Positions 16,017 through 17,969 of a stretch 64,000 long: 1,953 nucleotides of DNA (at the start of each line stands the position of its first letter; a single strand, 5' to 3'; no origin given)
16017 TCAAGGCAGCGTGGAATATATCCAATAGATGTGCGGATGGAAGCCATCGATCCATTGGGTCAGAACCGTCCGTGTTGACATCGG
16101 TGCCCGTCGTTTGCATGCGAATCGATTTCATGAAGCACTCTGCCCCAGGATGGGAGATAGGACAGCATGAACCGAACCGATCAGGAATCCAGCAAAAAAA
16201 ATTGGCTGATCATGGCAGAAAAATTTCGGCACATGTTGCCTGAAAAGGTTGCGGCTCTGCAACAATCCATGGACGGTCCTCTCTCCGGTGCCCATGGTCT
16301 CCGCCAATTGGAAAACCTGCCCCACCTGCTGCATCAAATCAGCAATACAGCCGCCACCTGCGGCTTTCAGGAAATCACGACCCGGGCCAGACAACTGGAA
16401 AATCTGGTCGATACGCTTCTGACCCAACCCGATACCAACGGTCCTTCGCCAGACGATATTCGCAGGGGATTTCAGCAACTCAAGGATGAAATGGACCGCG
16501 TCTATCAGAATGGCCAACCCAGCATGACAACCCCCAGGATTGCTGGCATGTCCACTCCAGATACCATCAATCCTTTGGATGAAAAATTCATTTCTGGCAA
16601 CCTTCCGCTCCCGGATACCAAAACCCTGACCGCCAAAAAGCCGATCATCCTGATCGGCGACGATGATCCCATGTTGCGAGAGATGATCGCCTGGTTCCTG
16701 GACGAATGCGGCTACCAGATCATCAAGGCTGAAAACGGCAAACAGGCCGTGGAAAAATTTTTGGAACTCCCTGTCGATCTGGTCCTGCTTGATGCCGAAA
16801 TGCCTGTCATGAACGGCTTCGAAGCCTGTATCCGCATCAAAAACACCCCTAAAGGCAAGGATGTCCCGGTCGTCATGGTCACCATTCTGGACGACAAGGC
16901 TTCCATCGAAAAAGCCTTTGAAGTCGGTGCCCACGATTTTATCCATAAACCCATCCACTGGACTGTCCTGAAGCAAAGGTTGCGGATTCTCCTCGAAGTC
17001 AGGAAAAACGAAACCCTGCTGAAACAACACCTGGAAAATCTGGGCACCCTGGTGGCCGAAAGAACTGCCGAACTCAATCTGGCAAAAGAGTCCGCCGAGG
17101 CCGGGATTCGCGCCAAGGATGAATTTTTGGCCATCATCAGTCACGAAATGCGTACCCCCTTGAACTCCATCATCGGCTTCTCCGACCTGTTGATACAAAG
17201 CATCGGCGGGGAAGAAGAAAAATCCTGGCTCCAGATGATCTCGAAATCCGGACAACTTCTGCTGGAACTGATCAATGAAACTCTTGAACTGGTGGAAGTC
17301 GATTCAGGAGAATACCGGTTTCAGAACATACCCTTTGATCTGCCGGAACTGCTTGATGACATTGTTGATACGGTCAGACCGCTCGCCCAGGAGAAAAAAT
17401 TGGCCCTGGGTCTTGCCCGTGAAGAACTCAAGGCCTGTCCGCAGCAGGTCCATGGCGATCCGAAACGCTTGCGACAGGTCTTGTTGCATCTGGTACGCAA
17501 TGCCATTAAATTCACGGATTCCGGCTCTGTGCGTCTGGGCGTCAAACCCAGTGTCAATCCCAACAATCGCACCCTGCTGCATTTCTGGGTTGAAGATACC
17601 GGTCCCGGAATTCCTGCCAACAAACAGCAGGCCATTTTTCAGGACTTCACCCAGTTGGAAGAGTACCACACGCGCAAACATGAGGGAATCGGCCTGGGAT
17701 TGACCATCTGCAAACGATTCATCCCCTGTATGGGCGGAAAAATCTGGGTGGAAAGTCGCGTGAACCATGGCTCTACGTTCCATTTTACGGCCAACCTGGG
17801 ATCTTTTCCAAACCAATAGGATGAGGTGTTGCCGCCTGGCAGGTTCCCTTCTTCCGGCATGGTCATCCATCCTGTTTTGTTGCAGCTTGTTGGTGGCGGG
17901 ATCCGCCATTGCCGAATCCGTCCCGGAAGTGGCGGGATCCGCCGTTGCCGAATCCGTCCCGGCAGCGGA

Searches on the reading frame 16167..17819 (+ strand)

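Call 14: search_protein_families(library=pfam, proteins=[window:16167-17819:+], max_evalue=0.001)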
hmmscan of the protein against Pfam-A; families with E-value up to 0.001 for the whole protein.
window:16167-17819:+ (550 aa): 4 families
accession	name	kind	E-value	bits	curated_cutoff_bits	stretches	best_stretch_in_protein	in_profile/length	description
PF00072.30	Response_reg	-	1e-26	93.7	30.2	1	161-272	1-110/111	Response regulator receiver domain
PF02518.31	HATPase_c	-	1.9e-25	89.9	26.4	1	430-543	1-108/111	Histidine kinase-, DNA gyrase B-, and HSP90-like ATPase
PF00512.31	HisKA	-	2.4e-16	60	26.9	1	316-381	1-66/66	His Kinase A (phospho-acceptor) domain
PF01627.28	Hpt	-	7.5e-08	32.9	24.6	1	16-112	2-81/84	Hpt domain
